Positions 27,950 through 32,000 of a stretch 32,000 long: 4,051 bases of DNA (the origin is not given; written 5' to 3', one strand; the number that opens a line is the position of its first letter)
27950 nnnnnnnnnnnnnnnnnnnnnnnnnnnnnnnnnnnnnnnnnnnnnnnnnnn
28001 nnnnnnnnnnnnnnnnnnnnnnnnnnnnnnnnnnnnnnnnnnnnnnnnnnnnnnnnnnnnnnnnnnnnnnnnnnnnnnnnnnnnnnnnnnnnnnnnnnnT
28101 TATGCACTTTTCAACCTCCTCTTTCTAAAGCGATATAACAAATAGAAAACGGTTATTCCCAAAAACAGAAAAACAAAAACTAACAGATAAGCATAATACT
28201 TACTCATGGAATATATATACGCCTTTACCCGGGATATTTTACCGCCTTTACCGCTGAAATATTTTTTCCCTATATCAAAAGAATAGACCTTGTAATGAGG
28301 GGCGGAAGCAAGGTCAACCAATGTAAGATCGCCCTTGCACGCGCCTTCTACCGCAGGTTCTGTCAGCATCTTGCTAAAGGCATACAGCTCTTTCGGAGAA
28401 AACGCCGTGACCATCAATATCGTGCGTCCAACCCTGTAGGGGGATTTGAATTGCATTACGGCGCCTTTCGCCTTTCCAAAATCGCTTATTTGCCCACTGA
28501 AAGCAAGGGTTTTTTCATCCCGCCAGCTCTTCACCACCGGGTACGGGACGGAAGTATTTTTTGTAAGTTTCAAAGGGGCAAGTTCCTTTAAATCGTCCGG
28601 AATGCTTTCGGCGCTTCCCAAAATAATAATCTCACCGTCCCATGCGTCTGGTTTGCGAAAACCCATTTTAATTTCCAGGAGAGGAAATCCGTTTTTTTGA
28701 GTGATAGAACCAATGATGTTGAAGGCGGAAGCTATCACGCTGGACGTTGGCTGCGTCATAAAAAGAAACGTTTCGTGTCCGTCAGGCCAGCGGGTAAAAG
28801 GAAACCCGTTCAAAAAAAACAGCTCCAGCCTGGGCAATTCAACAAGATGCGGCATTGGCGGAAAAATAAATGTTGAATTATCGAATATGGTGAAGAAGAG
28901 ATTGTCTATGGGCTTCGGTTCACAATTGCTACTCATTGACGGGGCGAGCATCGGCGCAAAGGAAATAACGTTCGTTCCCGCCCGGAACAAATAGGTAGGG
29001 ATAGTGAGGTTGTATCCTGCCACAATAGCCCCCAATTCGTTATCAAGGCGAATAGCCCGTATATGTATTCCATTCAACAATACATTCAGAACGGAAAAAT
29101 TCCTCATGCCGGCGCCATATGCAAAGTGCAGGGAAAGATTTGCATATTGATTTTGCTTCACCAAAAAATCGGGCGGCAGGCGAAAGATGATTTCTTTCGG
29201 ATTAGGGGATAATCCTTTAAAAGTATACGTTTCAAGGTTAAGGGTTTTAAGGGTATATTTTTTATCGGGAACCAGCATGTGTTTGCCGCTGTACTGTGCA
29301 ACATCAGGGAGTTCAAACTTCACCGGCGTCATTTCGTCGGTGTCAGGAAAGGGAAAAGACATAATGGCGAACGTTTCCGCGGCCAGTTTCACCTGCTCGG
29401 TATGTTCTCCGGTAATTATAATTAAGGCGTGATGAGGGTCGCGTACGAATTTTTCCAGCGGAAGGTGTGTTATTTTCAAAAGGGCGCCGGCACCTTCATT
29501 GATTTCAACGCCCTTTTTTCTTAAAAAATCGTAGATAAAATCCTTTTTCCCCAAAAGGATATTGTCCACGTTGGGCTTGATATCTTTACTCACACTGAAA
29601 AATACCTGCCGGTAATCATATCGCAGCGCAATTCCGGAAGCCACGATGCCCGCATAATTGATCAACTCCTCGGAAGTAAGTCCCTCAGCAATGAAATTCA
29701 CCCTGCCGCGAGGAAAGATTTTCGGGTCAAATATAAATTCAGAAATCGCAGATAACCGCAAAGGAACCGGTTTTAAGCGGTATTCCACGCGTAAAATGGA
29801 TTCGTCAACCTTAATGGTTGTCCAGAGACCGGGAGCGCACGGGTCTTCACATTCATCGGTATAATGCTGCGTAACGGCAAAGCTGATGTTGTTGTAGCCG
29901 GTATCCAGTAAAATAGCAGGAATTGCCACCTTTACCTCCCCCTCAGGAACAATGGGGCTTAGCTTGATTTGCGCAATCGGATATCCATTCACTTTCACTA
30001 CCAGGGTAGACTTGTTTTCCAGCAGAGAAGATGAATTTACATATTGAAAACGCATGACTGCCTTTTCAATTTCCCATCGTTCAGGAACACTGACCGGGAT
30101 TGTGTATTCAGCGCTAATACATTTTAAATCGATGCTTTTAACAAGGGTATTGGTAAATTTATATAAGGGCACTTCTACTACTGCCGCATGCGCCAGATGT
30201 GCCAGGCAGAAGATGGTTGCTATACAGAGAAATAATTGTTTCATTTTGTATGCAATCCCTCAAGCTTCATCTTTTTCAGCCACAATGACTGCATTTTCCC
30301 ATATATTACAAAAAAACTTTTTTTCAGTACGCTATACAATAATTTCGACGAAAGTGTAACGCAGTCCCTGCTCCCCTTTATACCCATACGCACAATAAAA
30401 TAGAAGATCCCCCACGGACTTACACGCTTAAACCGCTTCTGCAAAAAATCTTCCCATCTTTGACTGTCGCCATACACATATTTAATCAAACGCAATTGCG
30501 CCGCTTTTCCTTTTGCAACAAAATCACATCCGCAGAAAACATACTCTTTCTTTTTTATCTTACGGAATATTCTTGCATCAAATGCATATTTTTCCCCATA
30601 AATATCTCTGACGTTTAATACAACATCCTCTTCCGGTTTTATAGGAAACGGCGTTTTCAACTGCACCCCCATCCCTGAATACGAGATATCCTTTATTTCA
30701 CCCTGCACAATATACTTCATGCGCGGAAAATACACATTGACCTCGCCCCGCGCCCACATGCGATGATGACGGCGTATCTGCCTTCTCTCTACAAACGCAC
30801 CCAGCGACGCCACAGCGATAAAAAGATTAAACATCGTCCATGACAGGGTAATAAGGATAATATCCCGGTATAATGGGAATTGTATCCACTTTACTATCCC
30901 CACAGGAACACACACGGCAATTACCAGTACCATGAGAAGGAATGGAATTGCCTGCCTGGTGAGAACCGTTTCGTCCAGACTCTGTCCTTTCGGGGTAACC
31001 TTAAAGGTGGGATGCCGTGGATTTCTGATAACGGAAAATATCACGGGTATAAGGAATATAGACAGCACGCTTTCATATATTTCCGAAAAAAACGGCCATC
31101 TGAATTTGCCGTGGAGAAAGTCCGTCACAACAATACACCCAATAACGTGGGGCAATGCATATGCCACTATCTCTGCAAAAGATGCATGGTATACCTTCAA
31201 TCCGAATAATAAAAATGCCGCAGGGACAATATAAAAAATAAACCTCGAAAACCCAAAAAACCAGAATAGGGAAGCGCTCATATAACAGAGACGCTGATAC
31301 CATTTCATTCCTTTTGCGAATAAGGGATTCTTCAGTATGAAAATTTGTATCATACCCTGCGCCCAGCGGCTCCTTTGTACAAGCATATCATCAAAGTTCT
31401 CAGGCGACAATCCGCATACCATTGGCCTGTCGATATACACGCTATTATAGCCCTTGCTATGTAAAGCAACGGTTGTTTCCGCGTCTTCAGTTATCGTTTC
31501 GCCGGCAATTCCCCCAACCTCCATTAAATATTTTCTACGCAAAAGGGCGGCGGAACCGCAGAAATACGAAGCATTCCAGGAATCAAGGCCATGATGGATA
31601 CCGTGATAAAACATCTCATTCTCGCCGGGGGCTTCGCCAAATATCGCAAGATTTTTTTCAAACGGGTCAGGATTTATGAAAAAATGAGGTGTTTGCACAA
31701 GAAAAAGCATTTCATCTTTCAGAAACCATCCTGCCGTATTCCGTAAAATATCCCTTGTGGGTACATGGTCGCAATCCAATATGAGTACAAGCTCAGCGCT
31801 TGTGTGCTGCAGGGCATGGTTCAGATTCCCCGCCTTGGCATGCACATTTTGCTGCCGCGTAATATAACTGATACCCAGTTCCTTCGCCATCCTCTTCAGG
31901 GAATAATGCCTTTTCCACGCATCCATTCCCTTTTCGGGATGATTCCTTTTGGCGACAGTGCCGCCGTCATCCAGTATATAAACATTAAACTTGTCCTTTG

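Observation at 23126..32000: bcsA-bcsB-bcsZ operon completed by a 1,314-aa SPOR-like/TPR/unknown-domain protein instead of canonical BcsC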

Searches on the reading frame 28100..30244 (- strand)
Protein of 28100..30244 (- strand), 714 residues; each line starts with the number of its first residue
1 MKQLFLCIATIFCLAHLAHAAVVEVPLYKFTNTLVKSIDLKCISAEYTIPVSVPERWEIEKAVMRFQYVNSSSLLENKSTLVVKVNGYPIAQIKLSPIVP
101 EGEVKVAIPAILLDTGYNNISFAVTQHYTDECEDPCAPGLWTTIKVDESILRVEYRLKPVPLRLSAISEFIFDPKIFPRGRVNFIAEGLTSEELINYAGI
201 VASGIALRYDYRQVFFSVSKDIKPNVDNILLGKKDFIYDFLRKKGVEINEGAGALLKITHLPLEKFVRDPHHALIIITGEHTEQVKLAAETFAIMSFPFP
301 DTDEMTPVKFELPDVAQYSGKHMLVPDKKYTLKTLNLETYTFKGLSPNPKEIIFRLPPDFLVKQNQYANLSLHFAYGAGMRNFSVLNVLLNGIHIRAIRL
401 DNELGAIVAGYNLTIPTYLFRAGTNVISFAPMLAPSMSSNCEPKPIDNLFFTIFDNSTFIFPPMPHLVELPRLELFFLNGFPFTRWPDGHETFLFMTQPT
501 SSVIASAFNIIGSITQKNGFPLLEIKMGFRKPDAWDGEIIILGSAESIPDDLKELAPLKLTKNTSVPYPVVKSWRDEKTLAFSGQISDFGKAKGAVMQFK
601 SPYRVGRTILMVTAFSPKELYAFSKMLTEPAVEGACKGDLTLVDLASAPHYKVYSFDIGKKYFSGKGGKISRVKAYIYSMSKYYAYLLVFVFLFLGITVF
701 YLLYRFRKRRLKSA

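Call 7: search_protein_families(library=pfam, proteins=[window:28100-30244:-], max_evalue=1)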
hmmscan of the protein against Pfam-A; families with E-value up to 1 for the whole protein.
window:28100-30244:- (714 aa): 3 families
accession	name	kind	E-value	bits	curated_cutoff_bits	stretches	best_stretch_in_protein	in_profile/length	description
PF03170.19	BcsB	-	1.3e-106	357.8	21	1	36-612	15-606/606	Bacterial cellulose synthase subunit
PF14683.12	CBM-like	-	0.017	15.5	27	0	306-432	11-143/160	Polysaccharide lyase family 4, domain III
PF02837.24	Glyco_hydro_2_N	-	0.027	14.9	28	1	46-109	68-132/169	Glycosyl hydrolases family 2, sugar binding domain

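Call 8: search_protein_families(library=ncbifam, proteins=[window:28100-30244:-], max_evalue=1)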
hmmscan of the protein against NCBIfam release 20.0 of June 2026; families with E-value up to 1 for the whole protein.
window:28100-30244:- (714 aa): 9 families
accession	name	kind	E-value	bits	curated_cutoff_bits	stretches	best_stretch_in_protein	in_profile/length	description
NF008329.0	PRK11114.2-3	equivalog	9.5e-80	269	1098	1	13-711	18-709/713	cellulose biosynthesis cyclic di-GMP-binding regulatory protein BcsB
NF008323.1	PRK11114.1-1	equivalog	2.3e-61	207.9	750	1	36-712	14-712/712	cellulose biosynthesis cyclic di-GMP-binding regulatory protein BcsB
NF008330.0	PRK11114.2-4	subfamily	5.4e-46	157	945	1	36-713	64-760/761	cellulose biosynthesis cyclic di-GMP-binding regulatory protein BcsB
NF008325.0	PRK11114.1-3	equivalog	2.1e-43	148.4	922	1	35-712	71-762/766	cellulose biosynthesis cyclic di-GMP-binding regulatory protein BcsB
NF008326.0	PRK11114.1-5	equivalog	1.8e-38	132.3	1107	1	35-710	88-779/782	cellulose biosynthesis cyclic di-GMP-binding regulatory protein BcsB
NF008324.0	PRK11114.1-2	equivalog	3.6e-33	114.8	972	2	56-528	140-616/824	cellulose biosynthesis cyclic di-GMP-binding regulatory protein BcsB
NF008327.0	PRK11114.2-1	equivalog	1.6e-28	99.4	1218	1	38-528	152-651/845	cellulose biosynthesis cyclic di-GMP-binding regulatory protein BcsB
NF008331.0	PRK11114.2-5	equivalog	7.4e-28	97.5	1658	1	35-714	65-758/771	cellulose biosynthesis cyclic di-GMP-binding regulatory protein BcsB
NF008328.0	PRK11114.2-2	equivalog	2.3e-16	59.1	1667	1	38-711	86-782/788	cellulose biosynthesis cyclic di-GMP-binding regulatory protein BcsB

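Call 78: search_dna_similar(query=window:28100-30244:-, collection=plasmids, mode=protein, max_rows=40, rows=spread)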
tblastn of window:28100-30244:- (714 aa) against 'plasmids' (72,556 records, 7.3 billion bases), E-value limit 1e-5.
Records with a match: 223; places in all: 223; records where one place covers at least 80% of the query: 158.
Best place of each record, by identity: <60% 223.
By first word of the organism name: Escherichia 126; Sinorhizobium 23; Rhizobium 16; Klebsiella 8; Ensifer 7; Caballeronia 5; Enterobacter 4; Raoultella 4; Azospirillum 4; Sphingobium 3; and 19 more.
By predicted mobility (MOB-suite, as given by PLSDB): non-mobilizable 112; mobilizable 81; conjugative 30.
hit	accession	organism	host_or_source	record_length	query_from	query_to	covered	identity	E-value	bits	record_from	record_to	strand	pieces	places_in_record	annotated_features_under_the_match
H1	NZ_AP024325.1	Caballeronia sp. NK8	-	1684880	25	686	93%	29.3%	2e-80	287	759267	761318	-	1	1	none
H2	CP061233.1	Escherichia coli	Sheep,cell culture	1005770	37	665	88%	23.1%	2e-25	120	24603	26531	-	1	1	bcsB: cellulose biosynthesis cyclic di-GMP-binding regulatory protein BcsB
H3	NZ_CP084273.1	Caballeronia grimmiae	Leptoglossus zonatus,Cell culture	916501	36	665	88%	22.8%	6e-27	125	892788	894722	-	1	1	bcsB: cellulose biosynthesis cyclic di-GMP-binding regulatory protein BcsB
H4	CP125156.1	Klebsiella pneumoniae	-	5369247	59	665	85%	22.8%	2e-22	111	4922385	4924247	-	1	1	bcsB: cellulose biosynthesis cyclic di-GMP-binding regulatory protein BcsB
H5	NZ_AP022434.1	Enterobacter kobei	-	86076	45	685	90%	21.2%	2e-15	89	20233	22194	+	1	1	bcsB: cellulose biosynthesis cyclic di-GMP-binding regulatory protein BcsB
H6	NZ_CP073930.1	Escherichia coli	Poultry,pure culture,Cloacal sample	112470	61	643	82%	22.9%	5e-21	106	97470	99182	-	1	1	cellulose biosynthesis cyclic di-GMP-binding regulatory protein BcsB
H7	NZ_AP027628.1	Escherichia coli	Homo sapiens,whole organism,feces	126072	61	643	82%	22.9%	6e-21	106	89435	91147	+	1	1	cellulose biosynthesis cyclic di-GMP-binding regulatory protein BcsB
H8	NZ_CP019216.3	Escherichia coli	Culture,Sewage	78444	61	643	82%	22.9%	8e-21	105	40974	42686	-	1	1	cellulose biosynthesis cyclic di-GMP-binding regulatory protein BcsB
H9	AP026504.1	Escherichia coli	whole organism,animal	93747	61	643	82%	22.9%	8e-21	105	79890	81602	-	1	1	yhjN: cellulose synthase regulator BcsB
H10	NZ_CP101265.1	Escherichia coli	Homo sapiens,cell culture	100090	61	643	82%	22.9%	8e-21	105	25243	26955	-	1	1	cellulose biosynthesis cyclic di-GMP-binding regulatory protein BcsB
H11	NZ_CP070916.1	Escherichia coli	Homo sapiens,Bacterial pure ...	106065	61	643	82%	22.9%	8e-21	105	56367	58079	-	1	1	cellulose biosynthesis cyclic di-GMP-binding regulatory protein BcsB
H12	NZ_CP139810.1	Escherichia coli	Homo sapiens,cell culture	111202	61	643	82%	22.9%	8e-21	105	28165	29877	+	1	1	cellulose biosynthesis cyclic di-GMP-binding regulatory protein BcsB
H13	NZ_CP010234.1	Escherichia coli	-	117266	61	643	82%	22.9%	8e-21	105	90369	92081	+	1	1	cellulose biosynthesis cyclic di-GMP-binding regulatory protein BcsB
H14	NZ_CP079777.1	Escherichia coli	Duck,fresh fecal,fresh fecal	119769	61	643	82%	22.9%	8e-21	105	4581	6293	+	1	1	cellulose biosynthesis cyclic di-GMP-binding regulatory protein BcsB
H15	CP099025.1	Escherichia coli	culture,Pooled faeces sample collected ...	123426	61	643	82%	22.9%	8e-21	105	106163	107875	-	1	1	cellulose biosynthesis cyclic di-GMP-binding regulatory protein BcsB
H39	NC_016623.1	Azospirillum lipoferum 4B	-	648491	224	558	47%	22.3%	5e-9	68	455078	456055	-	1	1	cellulose biosynthesis cyclic di-GMP-binding regulatory protein BcsB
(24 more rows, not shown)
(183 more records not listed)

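Call 79: get_annotated_region(hit=H39, flank=9000)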
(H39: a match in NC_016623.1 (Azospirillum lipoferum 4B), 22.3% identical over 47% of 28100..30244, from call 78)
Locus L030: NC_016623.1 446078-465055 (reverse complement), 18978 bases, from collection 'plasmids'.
description: Azospirillum lipoferum 4B plasmid AZO_p3, complete sequence
organism: Azospirillum lipoferum 4B (NCBI taxid 862719)
taxonomy: Bacteria; Pseudomonadota; Alphaproteobacteria; Rhodospirillales; Azospirillaceae; Azospirillum; Azospirillum lipoferum; Azospirillum lipoferum 4B
host: -; source: -; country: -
typing (MOB-suite, as given by PLSDB): non-mobilizable
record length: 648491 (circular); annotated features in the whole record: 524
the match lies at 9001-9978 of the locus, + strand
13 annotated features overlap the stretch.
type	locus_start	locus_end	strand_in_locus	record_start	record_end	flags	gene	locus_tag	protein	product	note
CDS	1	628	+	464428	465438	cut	-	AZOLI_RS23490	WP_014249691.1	glycosyltransferase family 9 protein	-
CDS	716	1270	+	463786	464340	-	-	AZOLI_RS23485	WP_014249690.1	flagellar biosynthesis regulator FlaF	GO:0044781 - bacterial-type flagellum organization [Evidence IEA]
CDS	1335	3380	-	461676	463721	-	-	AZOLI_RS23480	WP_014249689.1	NAD(+) synthase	GO:0009435 - NAD biosynthetic process [Evidence IEA]; GO:0006807 - nitrogen compound metabolic process [Evidence IEA]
CDS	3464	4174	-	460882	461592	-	-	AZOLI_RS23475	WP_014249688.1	nitroreductase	-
CDS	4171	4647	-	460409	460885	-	-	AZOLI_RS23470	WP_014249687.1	OsmC family protein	-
CDS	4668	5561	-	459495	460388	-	-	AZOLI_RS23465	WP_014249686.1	AEC family transporter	GO:0055085 - transmembrane transport [Evidence IEA]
CDS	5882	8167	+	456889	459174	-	bcsA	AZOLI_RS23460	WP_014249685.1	UDP-forming cellulose synthase catalytic subunit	GO:0030244 - cellulose biosynthetic process [Evidence IEA]; GO:0006011 - UDP-glucose metabolic process [Evidence IEA]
CDS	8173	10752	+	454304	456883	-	-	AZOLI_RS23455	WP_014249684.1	cellulose biosynthesis cyclic di-GMP-binding regulatory protein BcsB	GO:0006011 - UDP-glucose metabolic process [Evidence IEA]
CDS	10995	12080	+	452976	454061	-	-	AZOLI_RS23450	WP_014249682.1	glycosyl hydrolase family 8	GO:0005975 - carbohydrate metabolic process [Evidence IEA]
CDS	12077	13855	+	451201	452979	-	-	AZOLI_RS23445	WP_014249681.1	hypothetical protein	-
CDS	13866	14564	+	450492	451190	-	bcsN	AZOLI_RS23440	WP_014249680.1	cellulose biosynthesis protein BcsN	-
CDS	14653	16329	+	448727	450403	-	-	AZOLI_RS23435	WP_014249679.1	tetratricopeptide repeat protein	-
CDS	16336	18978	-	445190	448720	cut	-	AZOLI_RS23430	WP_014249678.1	indolepyruvate ferredoxin oxidoreductase family protein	-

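Call 81: search_protein_families(library=pfam, proteins=[L030:12077-13852:+, L030:14653-16326:+], max_evalue=0.01)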
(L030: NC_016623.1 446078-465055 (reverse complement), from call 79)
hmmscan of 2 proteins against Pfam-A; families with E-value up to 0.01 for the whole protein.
L030:12077-13852:+ (592 aa): 6 families
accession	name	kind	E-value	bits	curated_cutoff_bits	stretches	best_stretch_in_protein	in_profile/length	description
PF07719.23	TPR_2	-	1e-07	32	27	0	418-448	1-31/34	Tetratricopeptide repeat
PF13181.12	TPR_8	-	6.5e-05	23.2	25.7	0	299-330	2-33/34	Tetratricopeptide repeat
PF13424.12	TPR_12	-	0.00076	20.1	30.1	1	394-448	20-75/77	Tetratricopeptide repeat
PF00515.34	TPR_1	-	0.0011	19.2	27.8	0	420-446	3-29/34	Tetratricopeptide repeat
PF13174.12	TPR_6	-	0.0048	17.9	26.3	1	187-215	4-32/33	Tetratricopeptide repeat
PF13431.12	TPR_17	-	0.0068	17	24.4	0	290-318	5-33/34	Tetratricopeptide repeat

L030:14653-16326:+ (558 aa): 16 families
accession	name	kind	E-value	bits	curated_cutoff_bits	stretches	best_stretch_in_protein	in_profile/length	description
PF13428.12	TPR_14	-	7.9e-15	54.3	23.5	2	112-148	7-43/44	Tetratricopeptide repeat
PF14559.12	TPR_19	-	8.1e-15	55.3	25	2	118-176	3-61/68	Tetratricopeptide repeat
PF13432.12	TPR_16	-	1.2e-14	54.9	32.7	3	115-174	6-65/65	Tetratricopeptide repeat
PF13181.12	TPR_8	-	6.6e-13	48.1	25.7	0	38-68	1-31/34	Tetratricopeptide repeat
PF07719.23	TPR_2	-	1.4e-12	47.1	27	0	38-65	1-28/34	Tetratricopeptide repeat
PF00515.34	TPR_1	-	9e-10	38.4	27.8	0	109-138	4-33/34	Tetratricopeptide repeat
PF13424.12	TPR_12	-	3.9e-09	37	30.1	1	18-65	17-72/77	Tetratricopeptide repeat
PF13414.12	TPR_11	-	1.1e-08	35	26.8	0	115-153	3-41/42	TPR repeat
PF13176.12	TPR_7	-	1e-07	31.9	27.9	0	40-68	1-31/36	Tetratricopeptide repeat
PF13431.12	TPR_17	-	3.5e-06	27.3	24.4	1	27-58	2-33/34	Tetratricopeptide repeat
PF23914.1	TPR_CcmH_CycH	-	3.9e-06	27.2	42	0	117-154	61-98/158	Cytochrome c-type biogenesis protein H TPR domain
PF13174.12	TPR_6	-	4.2e-06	27.5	26.3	0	143-172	3-32/33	Tetratricopeptide repeat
PF12895.13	ANAPC3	-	0.00023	21.8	27.2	0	130-185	13-67/82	Anaphase-promoting complex, cyclosome, subunit 3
PF13374.12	TPR_10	-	0.0016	18.8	27.5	0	111-135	7-31/42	Tetratricopeptide repeat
PF07721.20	TPR_4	-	0.0021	18.9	27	0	40-61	3-24/26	Tetratricopeptide repeat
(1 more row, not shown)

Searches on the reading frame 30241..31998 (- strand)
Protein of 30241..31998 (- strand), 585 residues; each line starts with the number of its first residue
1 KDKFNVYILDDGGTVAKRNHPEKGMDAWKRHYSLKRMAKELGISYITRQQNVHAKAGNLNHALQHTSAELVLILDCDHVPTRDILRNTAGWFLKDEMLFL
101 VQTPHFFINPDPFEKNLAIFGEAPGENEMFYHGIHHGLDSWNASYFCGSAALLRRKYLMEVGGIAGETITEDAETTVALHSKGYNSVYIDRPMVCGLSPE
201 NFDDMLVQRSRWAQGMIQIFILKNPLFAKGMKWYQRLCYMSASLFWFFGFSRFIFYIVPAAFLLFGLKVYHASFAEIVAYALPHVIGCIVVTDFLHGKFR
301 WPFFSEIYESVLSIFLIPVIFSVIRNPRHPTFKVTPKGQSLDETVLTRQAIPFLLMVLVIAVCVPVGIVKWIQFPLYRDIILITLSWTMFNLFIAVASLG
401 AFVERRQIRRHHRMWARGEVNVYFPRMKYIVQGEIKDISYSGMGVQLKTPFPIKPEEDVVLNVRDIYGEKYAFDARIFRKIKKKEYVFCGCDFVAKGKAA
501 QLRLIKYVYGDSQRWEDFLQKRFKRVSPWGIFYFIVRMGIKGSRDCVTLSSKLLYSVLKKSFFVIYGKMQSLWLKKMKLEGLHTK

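Call 7: search_protein_families(library=pfam, proteins=[window:30241-31998:-], max_evalue=1)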
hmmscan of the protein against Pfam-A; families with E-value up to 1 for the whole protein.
window:30241-31998:- (585 aa): 9 families
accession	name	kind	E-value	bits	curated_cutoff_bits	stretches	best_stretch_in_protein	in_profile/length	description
PF13632.12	Glyco_trans_2_3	-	2.9e-22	79.9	27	1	71-263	2-193/198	Glycosyl transferase family group 2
PF03552.20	Cellulose_synt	-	9.5e-15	54.6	24.7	1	159-295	413-553/722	Cellulose synthase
PF00535.33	Glycos_transf_2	-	5.9e-14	52.8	23.3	1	35-161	42-167/168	Glycosyl transferase family 2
PF13641.12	Glyco_tranf_2_3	-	1.7e-10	41.7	27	1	42-215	59-230/230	Glycosyltransferase like family 2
PF07238.19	PilZ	-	2.8e-08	34.5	22.5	1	407-509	1-101/102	PilZ domain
PF13506.12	Glyco_transf_21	-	2.9e-08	33.8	21.7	1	50-213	13-173/174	Glycosyl transferase family 21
PF09862.15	DUF2089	-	0.047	13.8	33.4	1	33-47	18-32/47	Domain of unknown function (DUF2089)-HTH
PF04244.19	DPRP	-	0.097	12.9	22.1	1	29-131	51-151/224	Deoxyribodipyrimidine photo-lyase-related protein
PF04967.18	HTH_10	-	0.24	11.7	23.1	1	28-50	20-42/53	HTH DNA binding domain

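Call 8: search_protein_families(library=ncbifam, proteins=[window:30241-31998:-], max_evalue=1)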
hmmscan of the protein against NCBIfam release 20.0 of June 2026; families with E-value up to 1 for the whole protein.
window:30241-31998:- (585 aa): 12 families
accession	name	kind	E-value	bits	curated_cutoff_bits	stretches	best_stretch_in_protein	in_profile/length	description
TIGR03030.1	CelA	equivalog_domain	1.7e-207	690.8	699.1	1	1-544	161-704/714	UDP-forming cellulose synthase catalytic subunit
NF008558.0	PRK11498.1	equivalog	6.1e-130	434.7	992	1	1-561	303-841/872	UDP-forming cellulose synthase catalytic subunit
TIGR03937.1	PgaC_IcaA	equivalog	4e-14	52.4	422.3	1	148-297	202-350/407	poly-beta-1,6-N-acetyl-D-glucosamine synthase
TIGR03111.1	glyc2_xrt_Gpos1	hypoth_equivalog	8.3e-09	34.7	363.95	1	26-295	93-369/439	TIGR03111 family XrtG-associated glycosyltransferase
NF003958.0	PRK05454.2-1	equivalog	2.9e-08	32.4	419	1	2-241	141-381/704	glucans biosynthesis glucosyltransferase MdoH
NF003962.0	PRK05454.2-5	equivalog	5.2e-06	25.3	328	1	2-238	171-406/641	glucans biosynthesis glucosyltransferase MdoH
NF003956.0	PRK05454.1-3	equivalog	9.2e-05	20.8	864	1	25-240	185-407/718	glucans biosynthesis glucosyltransferase MdoH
NF053846.1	glyco_with_XrtP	equivalog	0.00024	19.9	520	1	168-220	250-302/440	XrtP-associated glycosyltransferase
NF041875.1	EPS_EpsD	equivalog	0.00051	19.5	370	1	47-206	60-217/325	exopolysaccharide biosynthesis glycosyltransferase EpsD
NF003963.0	PRK05454.2-6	equivalog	0.0009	17.8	884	1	3-81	158-232/610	glucans biosynthesis glucosyltransferase MdoH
TIGR04242.1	nodulat_NodC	equivalog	0.0013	17.8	550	0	3-88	79-152/395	chitooligosaccharide synthase NodC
TIGR03965.1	mycofact_glyco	equivalog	0.01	14.8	280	1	46-215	133-299/467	mycofactocin biosynthesis glycosyltransferase MftF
